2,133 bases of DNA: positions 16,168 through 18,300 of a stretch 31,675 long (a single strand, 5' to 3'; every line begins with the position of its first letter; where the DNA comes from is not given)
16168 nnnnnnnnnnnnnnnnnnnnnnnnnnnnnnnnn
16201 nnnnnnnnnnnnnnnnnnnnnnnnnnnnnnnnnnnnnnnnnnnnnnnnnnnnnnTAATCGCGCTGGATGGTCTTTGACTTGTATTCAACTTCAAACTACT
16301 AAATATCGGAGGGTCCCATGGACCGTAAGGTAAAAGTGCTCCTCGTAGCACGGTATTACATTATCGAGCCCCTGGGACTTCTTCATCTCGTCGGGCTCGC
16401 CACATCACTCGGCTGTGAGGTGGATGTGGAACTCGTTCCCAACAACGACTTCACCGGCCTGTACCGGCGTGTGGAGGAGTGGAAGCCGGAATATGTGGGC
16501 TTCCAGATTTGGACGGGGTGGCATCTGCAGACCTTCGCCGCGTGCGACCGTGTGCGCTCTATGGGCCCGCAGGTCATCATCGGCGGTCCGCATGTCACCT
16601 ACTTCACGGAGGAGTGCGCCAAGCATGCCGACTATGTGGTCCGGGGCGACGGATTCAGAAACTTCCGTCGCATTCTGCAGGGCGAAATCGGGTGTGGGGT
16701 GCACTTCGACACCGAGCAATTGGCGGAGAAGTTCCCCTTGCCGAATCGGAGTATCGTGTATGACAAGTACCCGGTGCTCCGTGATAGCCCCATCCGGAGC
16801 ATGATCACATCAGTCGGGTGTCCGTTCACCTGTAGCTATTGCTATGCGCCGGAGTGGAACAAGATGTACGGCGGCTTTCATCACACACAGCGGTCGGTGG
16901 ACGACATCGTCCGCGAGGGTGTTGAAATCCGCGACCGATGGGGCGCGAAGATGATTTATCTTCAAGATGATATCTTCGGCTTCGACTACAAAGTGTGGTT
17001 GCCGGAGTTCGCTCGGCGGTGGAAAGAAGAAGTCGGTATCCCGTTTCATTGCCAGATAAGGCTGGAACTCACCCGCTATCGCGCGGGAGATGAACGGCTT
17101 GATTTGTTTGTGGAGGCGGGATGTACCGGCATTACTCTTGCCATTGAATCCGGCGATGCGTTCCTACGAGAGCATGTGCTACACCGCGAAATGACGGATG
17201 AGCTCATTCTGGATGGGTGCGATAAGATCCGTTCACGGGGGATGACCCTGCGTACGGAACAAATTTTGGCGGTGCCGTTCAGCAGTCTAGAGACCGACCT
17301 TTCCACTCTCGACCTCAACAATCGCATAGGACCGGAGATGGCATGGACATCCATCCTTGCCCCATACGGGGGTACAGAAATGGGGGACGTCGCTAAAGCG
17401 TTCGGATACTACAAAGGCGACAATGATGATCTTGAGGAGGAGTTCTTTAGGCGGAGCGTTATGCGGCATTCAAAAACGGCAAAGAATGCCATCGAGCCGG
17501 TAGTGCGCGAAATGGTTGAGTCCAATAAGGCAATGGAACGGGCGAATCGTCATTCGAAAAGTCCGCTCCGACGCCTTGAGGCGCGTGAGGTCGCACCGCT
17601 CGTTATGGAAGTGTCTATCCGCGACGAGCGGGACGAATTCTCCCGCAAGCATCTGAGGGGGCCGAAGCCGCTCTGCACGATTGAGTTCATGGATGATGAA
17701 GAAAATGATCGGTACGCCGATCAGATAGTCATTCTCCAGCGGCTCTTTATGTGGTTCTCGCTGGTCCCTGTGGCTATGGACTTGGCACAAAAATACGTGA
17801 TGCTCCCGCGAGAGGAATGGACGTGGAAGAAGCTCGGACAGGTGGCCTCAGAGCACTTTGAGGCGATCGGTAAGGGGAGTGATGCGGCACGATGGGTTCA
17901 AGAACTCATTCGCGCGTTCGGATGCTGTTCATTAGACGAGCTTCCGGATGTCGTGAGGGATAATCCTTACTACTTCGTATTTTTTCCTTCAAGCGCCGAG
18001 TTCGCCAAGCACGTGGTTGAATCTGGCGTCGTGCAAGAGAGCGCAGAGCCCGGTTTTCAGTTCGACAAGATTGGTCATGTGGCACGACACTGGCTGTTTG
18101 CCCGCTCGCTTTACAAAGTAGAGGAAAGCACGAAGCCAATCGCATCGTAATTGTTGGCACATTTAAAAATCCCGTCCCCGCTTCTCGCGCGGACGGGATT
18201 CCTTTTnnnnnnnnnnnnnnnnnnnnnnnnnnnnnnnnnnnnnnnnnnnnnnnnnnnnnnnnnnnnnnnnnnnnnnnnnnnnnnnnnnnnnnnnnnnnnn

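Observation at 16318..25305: Fom1/Fom2/FomC/Fom3-like constellation: a B12 radical SAM gene near a CyTase-PepM operon, possibly making methylated (2-hydroxypropyl) phosphonate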

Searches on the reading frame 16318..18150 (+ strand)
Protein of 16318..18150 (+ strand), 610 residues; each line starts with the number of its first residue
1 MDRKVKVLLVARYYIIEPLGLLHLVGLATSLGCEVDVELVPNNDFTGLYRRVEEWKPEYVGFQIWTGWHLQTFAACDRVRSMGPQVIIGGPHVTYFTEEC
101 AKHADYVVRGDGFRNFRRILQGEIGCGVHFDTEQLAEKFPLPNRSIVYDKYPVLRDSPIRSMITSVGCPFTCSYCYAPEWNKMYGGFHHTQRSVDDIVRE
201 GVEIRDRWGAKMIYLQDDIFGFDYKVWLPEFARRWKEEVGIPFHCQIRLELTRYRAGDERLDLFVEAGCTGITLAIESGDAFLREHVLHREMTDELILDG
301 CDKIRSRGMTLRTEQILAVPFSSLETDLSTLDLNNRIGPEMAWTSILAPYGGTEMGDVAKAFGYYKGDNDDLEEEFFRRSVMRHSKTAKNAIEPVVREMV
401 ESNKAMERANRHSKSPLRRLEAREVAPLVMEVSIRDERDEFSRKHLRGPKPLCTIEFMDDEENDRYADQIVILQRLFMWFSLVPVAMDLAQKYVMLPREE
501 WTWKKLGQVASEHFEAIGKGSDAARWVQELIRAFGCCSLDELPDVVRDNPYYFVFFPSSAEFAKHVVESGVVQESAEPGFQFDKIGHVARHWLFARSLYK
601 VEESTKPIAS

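Call 3: search_protein_families(library=pfam, proteins=[window:16318-18150:+], max_evalue=0.01)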
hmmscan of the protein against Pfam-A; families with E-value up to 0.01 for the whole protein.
window:16318-18150:+ (610 aa): 2 families
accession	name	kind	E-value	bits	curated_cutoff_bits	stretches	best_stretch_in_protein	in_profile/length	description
PF04055.27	Radical_SAM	-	7.6e-14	52.7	29.5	1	162-316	1-148/166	Radical SAM superfamily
PF02310.24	B12-binding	-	6.8e-11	42.5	32.1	1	6-113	2-114/121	B12 binding domain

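Call 6: search_solved_structures(query=window:16318-18150:+, max_evalue=1)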
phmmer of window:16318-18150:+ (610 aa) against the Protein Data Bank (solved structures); distinct sequences matched with E-value up to 1: 7.
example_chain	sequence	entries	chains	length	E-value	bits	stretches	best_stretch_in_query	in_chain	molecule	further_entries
6fd2_B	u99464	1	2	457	4e-11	45.1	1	140-370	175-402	Putative apramycin biosynthetic oxidoreductase 4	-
9ccb_A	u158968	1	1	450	0.0022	19.6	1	164-362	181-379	Radical SAM core domain-containing protein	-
4q37_A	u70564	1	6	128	0.0023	19.5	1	67-123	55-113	Radical SAM protein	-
9v1i_lf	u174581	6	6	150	0.24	12.9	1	394-481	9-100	60S ribosomal protein L31, putative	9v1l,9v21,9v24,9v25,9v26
6wte_A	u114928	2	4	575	0.35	12.3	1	153-275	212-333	B12-binding domain-containing protein | Tryptophan-C2-methyltransferase containing B12-binding domain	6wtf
1xre_A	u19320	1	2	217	0.52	11.7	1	341-384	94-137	Superoxide dismutase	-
6bej_E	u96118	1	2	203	0.73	11.2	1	340-424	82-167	Superoxide dismutase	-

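Call 7: search_protein_families(library=ncbifam, proteins=[window:16318-18150:+], max_evalue=0.001)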
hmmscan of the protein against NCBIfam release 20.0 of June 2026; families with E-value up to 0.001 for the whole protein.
window:16318-18150:+ (610 aa): 12 families
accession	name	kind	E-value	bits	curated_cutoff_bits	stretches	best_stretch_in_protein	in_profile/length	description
TIGR03471.1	HpnJ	equivalog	1.1e-17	64.2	577.6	1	156-399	194-428/472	hopanoid biosynthesis associated radical SAM protein HpnJ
NF033070.1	rSAM_AprD4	equivalog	5.9e-15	55.1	500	1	139-396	173-424/456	AprD4 family radical SAM diol-dehydratase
TIGR04013.1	B12_SAM_MJ_1487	hypoth_equivalog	7.5e-14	51.4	251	1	60-206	47-194/382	TIGR04013 family B12-binding domain/radical SAM domain-containing protein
TIGR04479.1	bcpD_PhpK_rSAM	subfamily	1.4e-13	50.1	600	1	132-341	214-413/504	PhpK family radical SAM P-methyltransferase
TIGR04072.2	rSAM_ladder_B12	equivalog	1.8e-10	40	360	1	14-274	14-287/443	lipid biosynthesis B12-binding/radical SAM protein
NF038361.1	rSAM_Sden_1168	equivalog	3.8e-09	35.6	575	1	151-286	276-401/560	Sden_1168 family B12-binding radical SAM P-methyltransferase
NF050148.1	rSAM_ApyD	equivalog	3.3e-08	32.4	750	1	146-366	185-400/645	RiPP biosynthesis radical SAM protein ApyD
TIGR04367.1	HpnR_B12_rSAM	equivalog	1e-06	27.6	650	1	13-207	17-230/490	hopanoid C-3 methylase HpnR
NF033712.0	B12_rSAM_KedN5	subfamily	2.3e-06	26.1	700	0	53-122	59-133/624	KedN5 family methylcobalamin-dependent radical SAM C-methyltransferase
TIGR02026.1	BchE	equivalog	3.4e-06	26.2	481.35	1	165-350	200-378/497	magnesium-protoporphyrin IX monomethyl ester anaerobic oxidative cyclase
TIGR04295.1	B12_rSAM_oligo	hypoth_equivalog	7e-06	25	400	1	160-280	201-305/422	TIGR04295 family B12-binding domain-containing radical SAM protein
TIGR04428.1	B12_rSAM_trp_MT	equivalog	1e-05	24.1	500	1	154-277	211-333/558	tryptophan 2-C-methyltransferase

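Call 8: find_homologous_proteins(query=window:16318-18150:+, max_evalue=0.00001)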
Query window:16318-18150:+ (610 aa): 394 proteins with E <= 0.00001 among 8000 candidates; the best 120 are listed.
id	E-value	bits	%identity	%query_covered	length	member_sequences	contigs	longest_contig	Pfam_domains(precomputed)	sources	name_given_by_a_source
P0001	0.0e+0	1438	100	100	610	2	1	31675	PF04055.28,PF02310.25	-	-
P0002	0.0e+0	1257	86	100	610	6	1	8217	PF04055.28,PF02310.25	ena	-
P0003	0.0e+0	1257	87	100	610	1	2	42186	PF04055.28,PF02310.25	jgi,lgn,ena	-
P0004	0.0e+0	1254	86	100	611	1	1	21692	PF04055.28,PF02310.25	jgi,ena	-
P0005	0.0e+0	1248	86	100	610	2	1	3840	PF04055.28,PF02310.25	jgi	-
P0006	0.0e+0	1230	86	99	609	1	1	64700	PF04055.28,PF02310.25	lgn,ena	-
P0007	0.0e+0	1220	84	100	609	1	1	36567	PF04055.28,PF02310.25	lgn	-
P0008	0.0e+0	1219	83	100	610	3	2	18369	PF04055.28,PF02310.25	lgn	-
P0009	0.0e+0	1217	85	99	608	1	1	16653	PF04055.28,PF02310.25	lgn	-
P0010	0.0e+0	1215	84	100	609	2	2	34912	PF04055.28,PF02310.25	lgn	-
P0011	0.0e+0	1215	84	100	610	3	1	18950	PF04055.28,PF02310.25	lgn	-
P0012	0.0e+0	1203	83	100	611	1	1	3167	PF04055.28,PF02310.25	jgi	-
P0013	0.0e+0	1198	82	100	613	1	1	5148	PF04055.28,PF02310.25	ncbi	-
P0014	0.0e+0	1186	82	99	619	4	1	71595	PF04055.28,PF02310.25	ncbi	-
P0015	0.0e+0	1165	80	99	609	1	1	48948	PF04055.28,PF02310.25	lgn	-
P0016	0.0e+0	1159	80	100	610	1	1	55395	PF04055.28,PF02310.25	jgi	jgi:anaerobic magnesium-protoporphyrin IX monomethyl ester cyclase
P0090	4.4e-190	651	50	99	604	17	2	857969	PF04055.28,PF02310.25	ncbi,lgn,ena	ncbi:MAG: B12-binding domain-containing radical SAM protein [Stellaceae bacterium]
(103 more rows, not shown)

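Call 11: find_related_loci(query=A1, collection=genome_contigs, flank=10000)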
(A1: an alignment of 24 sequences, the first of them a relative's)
Query A1 (610 aa) in genome_contigs; peptide patterns used: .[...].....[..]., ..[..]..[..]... (x = any residue, [..] = any of these).
599 stretches matched a pattern (row limit reached: there are more); 373 encode a relative of the query (tblastn E <= 1e-3); the best 80 are kept; 80 distinct loci.
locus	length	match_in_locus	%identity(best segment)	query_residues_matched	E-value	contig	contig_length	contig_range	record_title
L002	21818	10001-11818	73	3-609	0e+0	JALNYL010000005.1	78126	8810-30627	MAG: Candidatus Paceibacterota bacterium isolate SO_2017_GW1 bin 158 NODE_1939_length_78126_cov_1.658906_OW334_2017, who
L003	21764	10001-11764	51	4-609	0e+0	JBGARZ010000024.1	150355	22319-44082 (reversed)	MAG: Polyangiales bacterium isolate MAG_AAO_H10.19 AAOH10-19_opera_contig_565, whole genome shotgun sequence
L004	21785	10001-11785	50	3-609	0e+0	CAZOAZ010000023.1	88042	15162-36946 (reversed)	MAG TPA_asm: uncultured Bifidobacterium sp. isolate SRP237561_co1_82 genome assembly, contig: NODE_341_length_88042_cov_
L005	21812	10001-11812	51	6-609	0e+0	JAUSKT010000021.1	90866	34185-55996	MAG: bacterium isolate E14_metabat.bin.74_sub E14_k141_1811963, whole genome shotgun sequence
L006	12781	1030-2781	48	6-610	0e+0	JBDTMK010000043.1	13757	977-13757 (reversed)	MAG: Pyrinomonadaceae bacterium isolate cluster3_bin.124 NODE_18234_length_13757_cov_6.015180, whole genome shotgun sequ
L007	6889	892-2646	48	6-610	0e+0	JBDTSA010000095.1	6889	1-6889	MAG: Acidobacteriota bacterium isolate cluster3_bin.26 NODE_57008_length_6889_cov_4.767632, whole genome shotgun sequenc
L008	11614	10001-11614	50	2-553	1e-179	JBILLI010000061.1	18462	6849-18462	MAG: Polyangiales bacterium isolate ME2017-07-27_3300044645_group7_bin3 Rohwer_bin1483_scaffold_2267_c1, whole genome sh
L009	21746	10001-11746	46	6-610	5e-177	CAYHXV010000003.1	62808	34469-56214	MAG TPA_asm: uncultured Candidatus Saccharibacteria bacterium isolate ERP119705_co17_327 genome assembly, contig: NODE_3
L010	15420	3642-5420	45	6-609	5e-167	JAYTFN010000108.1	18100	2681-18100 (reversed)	MAG: Candidatus Adlerbacteria bacterium isolate GFS_2183 GFS_2183_107, whole genome shotgun sequence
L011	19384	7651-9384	42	6-609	9e-160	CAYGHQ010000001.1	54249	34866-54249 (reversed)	MAG TPA_asm: uncultured Candidatus Saccharibacteria bacterium isolate ERP113451_co1_204 genome assembly, contig: NODE_46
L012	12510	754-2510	62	6-610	2e-158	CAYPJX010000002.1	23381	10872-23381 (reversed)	MAG TPA_asm: uncultured Candidatus Saccharibacteria bacterium isolate SRP286056_co2_22 genome assembly, contig: NODE_320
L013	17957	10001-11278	40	3-386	3e-97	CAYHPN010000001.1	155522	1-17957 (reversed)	MAG TPA_asm: Candidatus Woesearchaeota archaeon isolate ERP119705_co14_220 genome assembly, contig: NODE_38_length_15552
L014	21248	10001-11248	43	1-386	5e-96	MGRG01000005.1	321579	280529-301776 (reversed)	MAG: Deltaproteobacteria bacterium RIFCSPHIGHO2_01_FULL_43_49 rifcsphigho2_01_scaffold_20, whole genome shotgun sequence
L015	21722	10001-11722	33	6-599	6e-96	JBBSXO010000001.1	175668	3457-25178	MAG: Nanoarchaeota archaeon isolate H41-bin051_1 H41_bin051_1_000000000001, whole genome shotgun sequence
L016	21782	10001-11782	35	4-608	3e-103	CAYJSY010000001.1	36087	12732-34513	MAG TPA_asm: Candidatus Woesearchaeota archaeon isolate ERP125453_co1_19 genome assembly, contig: NODE_918_length_36087_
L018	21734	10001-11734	32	4-610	2e-88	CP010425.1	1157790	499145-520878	Archaeon GW2011_AR15 chromosome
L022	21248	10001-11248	35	6-417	2e-82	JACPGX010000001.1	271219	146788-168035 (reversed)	MAG: Candidatus Nealsonbacteria bacterium isolate NC_groundwater_399_Ag_B-0.1um_41_48 GD18-4_B1_scaffold_17494, whole ge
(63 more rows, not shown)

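Call 14: find_encoding_contigs(protein=P0006, flank=10000, max_places=2)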
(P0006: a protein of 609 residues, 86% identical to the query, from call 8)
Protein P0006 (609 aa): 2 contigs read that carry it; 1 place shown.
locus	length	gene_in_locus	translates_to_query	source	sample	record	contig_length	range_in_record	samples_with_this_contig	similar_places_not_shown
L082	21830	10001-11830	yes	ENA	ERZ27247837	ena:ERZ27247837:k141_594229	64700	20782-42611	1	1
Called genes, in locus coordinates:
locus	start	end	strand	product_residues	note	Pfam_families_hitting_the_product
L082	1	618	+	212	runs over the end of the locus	PF13489:Methyltransf_23 (faint), PF08241:Methyltransf_11, PF13649:Methyltransf_25 (weak)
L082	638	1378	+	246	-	PF05401:NodS (weak), PF13489:Methyltransf_23, PF05175:MTS (weak), PF00398:RrnaAD (weak), PF13847:Methyltransf_31, PF08241:Methyltransf_11, PF08242:Methyltransf_12, PF13649:Methyltransf_25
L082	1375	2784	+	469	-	PF13671:AAA_33 (weak), PF01522:Polysacc_deac_1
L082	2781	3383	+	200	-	PF13489:Methyltransf_23, PF13847:Methyltransf_31, PF08241:Methyltransf_11, PF08242:Methyltransf_12, PF13649:Methyltransf_25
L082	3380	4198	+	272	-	PF00535:Glycos_transf_2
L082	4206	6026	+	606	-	PF13522:GATase_6, PF13537:GATase_7, PF00733:Asn_synthase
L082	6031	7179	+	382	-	PF00534:Glycos_transf_1, PF13692:Glyco_trans_1_4, PF13524:Glyco_trans_1_2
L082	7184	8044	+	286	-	-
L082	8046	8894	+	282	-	PF05050:Methyltransf_21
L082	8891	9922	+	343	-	PF01075:Glyco_transf_9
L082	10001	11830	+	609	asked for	PF02310:B12-binding, PF04055:Radical_SAM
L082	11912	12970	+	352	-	PF00534:Glycos_transf_1, PF13692:Glyco_trans_1_4, PF13524:Glyco_trans_1_2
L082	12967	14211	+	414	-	PF08421:Methyltransf_13, PF13489:Methyltransf_23, PF08241:Methyltransf_11, PF08242:Methyltransf_12, PF13649:Methyltransf_25 (weak), PF08484:Methyltransf_14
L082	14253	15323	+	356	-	PF01073:3Beta_HSD, PF01370:Epimerase, PF03435:Sacchrp_dh_NADP (faint), PF04321:RmlD_sub_bind (weak), PF07993:NAD_binding_4 (faint), PF13460:NAD_binding_10, PF16363:GDP_Man_Dehyd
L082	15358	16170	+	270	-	PF04321:RmlD_sub_bind, PF01073:3Beta_HSD (weak), PF01370:Epimerase, PF16363:GDP_Man_Dehyd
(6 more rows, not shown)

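Call 15: find_encoding_contigs(protein=P0014, flank=10000, max_places=2)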
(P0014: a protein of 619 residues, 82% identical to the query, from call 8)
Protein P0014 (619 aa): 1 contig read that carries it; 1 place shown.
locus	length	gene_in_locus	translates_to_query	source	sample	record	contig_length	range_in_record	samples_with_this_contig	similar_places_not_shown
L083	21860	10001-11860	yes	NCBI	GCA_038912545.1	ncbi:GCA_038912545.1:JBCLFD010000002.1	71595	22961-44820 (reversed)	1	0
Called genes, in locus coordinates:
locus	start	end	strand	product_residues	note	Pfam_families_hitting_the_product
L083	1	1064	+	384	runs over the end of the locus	-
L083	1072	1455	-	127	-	PF00190:Cupin_1 (weak), PF07883:Cupin_2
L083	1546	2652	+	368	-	PF13439:Glyco_transf_4 (faint), PF00534:Glycos_transf_1, PF13692:Glyco_trans_1_4, PF13524:Glyco_trans_1_2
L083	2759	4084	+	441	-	PF13231:PMT_2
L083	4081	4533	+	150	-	PF04138:GtrA_DPMS_TM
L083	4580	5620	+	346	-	PF01370:Epimerase, PF04321:RmlD_sub_bind, PF16363:GDP_Man_Dehyd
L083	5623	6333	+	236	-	PF00535:Glycos_transf_2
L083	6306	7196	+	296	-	PF13489:Methyltransf_23, PF13847:Methyltransf_31, PF08241:Methyltransf_11, PF08242:Methyltransf_12, PF13649:Methyltransf_25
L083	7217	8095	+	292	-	-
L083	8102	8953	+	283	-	PF02475:TRM5-TYW2_MTfase, PF05050:Methyltransf_21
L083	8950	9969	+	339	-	PF01075:Glyco_transf_9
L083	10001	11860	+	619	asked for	PF02310:B12-binding, PF04055:Radical_SAM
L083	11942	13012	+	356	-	PF00534:Glycos_transf_1, PF13692:Glyco_trans_1_4, PF13524:Glyco_trans_1_2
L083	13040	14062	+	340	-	PF01073:3Beta_HSD, PF01370:Epimerase, PF02719:Polysacc_synt_2, PF04321:RmlD_sub_bind, PF07993:NAD_binding_4, PF16363:GDP_Man_Dehyd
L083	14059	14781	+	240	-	PF00483:NTP_transferase, PF12804:NTP_transf_3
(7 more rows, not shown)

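Call 20: find_encoding_contigs(protein=P0003, flank=10000, max_places=2)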
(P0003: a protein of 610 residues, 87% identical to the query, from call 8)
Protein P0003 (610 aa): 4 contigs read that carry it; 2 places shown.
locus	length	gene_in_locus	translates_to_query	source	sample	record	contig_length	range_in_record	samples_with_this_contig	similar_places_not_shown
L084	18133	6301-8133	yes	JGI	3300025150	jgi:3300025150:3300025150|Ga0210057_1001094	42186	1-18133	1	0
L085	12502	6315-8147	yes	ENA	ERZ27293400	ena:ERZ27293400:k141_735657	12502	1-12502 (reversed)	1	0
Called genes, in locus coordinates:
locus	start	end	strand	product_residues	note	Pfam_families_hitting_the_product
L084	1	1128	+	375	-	?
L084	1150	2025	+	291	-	-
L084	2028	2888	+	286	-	PF05050:Methyltransf_21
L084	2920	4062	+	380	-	PF00534:Glycos_transf_1, PF13692:Glyco_trans_1_4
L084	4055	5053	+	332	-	PF01075:Glyco_transf_9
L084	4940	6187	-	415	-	PF01073:3Beta_HSD, PF01370:Epimerase, PF02719:Polysacc_synt_2, PF04321:RmlD_sub_bind, PF07993:NAD_binding_4, PF16363:GDP_Man_Dehyd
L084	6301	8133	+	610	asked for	PF02310:B12-binding, PF04055:Radical_SAM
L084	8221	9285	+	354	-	PF00534:Glycos_transf_1, PF13692:Glyco_trans_1_4, PF13524:Glyco_trans_1_2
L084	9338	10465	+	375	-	-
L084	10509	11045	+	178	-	PF00908:dTDP_sugar_isom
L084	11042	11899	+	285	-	PF04321:RmlD_sub_bind, PF01073:3Beta_HSD, PF01370:Epimerase, PF02719:Polysacc_synt_2, PF16363:GDP_Man_Dehyd, PF07993:NAD_binding_4 (weak)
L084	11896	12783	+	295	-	PF00535:Glycos_transf_2, PF13641:Glyco_tranf_2_3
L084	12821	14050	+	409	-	PF08421:Methyltransf_13, PF13489:Methyltransf_23, PF08242:Methyltransf_12 (weak), PF08484:Methyltransf_14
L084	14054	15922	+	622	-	-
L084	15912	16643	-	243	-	PF02348:CTP_transf_3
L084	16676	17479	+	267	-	PF01261:AP_endonuc_2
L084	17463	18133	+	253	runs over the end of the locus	PF00106:adh_short, PF01370:Epimerase, PF13561:adh_short_C2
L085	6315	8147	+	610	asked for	PF02310:B12-binding, PF04055:Radical_SAM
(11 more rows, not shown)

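Call 21: find_encoding_contigs(protein=P0016, flank=10000, max_places=1)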
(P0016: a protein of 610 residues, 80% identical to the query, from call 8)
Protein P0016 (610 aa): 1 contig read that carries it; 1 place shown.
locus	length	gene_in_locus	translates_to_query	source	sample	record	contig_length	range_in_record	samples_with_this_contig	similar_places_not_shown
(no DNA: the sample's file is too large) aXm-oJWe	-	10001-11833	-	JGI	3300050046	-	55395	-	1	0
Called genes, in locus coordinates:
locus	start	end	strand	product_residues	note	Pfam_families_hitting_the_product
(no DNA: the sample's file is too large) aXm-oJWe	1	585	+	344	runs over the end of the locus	PF00266:Aminotran_5, PF01041:DegT_DnrJ_EryC1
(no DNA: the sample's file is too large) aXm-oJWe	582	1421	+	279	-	-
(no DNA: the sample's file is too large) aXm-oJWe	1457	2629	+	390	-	PF13439:Glyco_transf_4, PF13579:Glyco_trans_4_4, PF20706:GT4-conflict, PF00534:Glycos_transf_1, PF13692:Glyco_trans_1_4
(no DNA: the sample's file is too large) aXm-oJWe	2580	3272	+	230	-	PF13489:Methyltransf_23, PF08241:Methyltransf_11, PF08242:Methyltransf_12 (weak), PF13649:Methyltransf_25 (weak)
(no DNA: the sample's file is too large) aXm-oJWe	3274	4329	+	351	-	PF00534:Glycos_transf_1, PF13692:Glyco_trans_1_4, PF13524:Glyco_trans_1_2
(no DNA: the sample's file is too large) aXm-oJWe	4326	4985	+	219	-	PF13489:Methyltransf_23, PF08241:Methyltransf_11, PF08242:Methyltransf_12 (weak), PF13649:Methyltransf_25, PF13847:Methyltransf_31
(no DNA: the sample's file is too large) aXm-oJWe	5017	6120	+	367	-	PF01075:Glyco_transf_9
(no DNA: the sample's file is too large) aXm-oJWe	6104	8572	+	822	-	PF01266:DAO (faint), PF07992:Pyr_redox_2 (faint), PF05199:GMC_oxred_C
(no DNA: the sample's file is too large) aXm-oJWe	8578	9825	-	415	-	PF01943:Polysacc_synt, PF13440:Polysacc_synt_3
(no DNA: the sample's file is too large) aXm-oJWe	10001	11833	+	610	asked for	PF02310:B12-binding, PF04055:Radical_SAM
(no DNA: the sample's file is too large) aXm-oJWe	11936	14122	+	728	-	PF13428:TPR_14 (faint), PF04932:Wzy_C, PF07719:TPR_2 (faint), PF13432:TPR_16 (faint), PF14559:TPR_19 (faint)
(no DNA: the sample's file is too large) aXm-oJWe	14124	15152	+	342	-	PF01565:FAD_binding_4, PF02873:MurB_C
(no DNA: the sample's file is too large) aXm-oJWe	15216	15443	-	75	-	-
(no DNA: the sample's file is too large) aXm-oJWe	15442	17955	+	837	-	PF07517:SecA_DEAD, PF01043:SecA_PP_bind, PF21090:P-loop_SecA, PF07516:SecA_SW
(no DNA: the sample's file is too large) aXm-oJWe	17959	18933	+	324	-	PF01018:GTP1_OBG, PF01926:MMR_HSR1, PF02421:FeoB_N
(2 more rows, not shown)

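Call 22: find_encoding_contigs(protein=P0090, flank=10000, max_places=1)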
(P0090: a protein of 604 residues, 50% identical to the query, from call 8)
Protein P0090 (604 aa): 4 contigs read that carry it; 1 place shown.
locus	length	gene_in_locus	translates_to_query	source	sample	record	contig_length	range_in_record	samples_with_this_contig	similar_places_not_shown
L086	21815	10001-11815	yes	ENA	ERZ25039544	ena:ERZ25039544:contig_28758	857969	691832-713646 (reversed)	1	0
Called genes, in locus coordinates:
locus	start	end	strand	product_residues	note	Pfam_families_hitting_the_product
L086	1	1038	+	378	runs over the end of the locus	PF01717:Meth_synt_2 (faint)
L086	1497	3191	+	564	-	PF02775:TPP_enzyme_C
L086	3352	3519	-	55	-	-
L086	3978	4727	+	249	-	PF20169:DUF6537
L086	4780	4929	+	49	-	-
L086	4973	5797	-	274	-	PF01841:Transglut_core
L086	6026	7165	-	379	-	PF08450:SGL (faint), PF01436:NHL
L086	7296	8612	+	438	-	PF07690:MFS_1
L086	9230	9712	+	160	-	PF02894:GFO_IDH_MocA_C (weak)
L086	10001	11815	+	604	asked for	PF02310:B12-binding, PF04055:Radical_SAM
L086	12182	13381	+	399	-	PF13433:Peripla_BP_5, PF13458:Peripla_BP_6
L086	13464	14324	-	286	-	-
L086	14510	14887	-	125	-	-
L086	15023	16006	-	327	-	PF16868:NMT1_3, PF09084:NMT1 (weak)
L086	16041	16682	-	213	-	PF19630:DUF6134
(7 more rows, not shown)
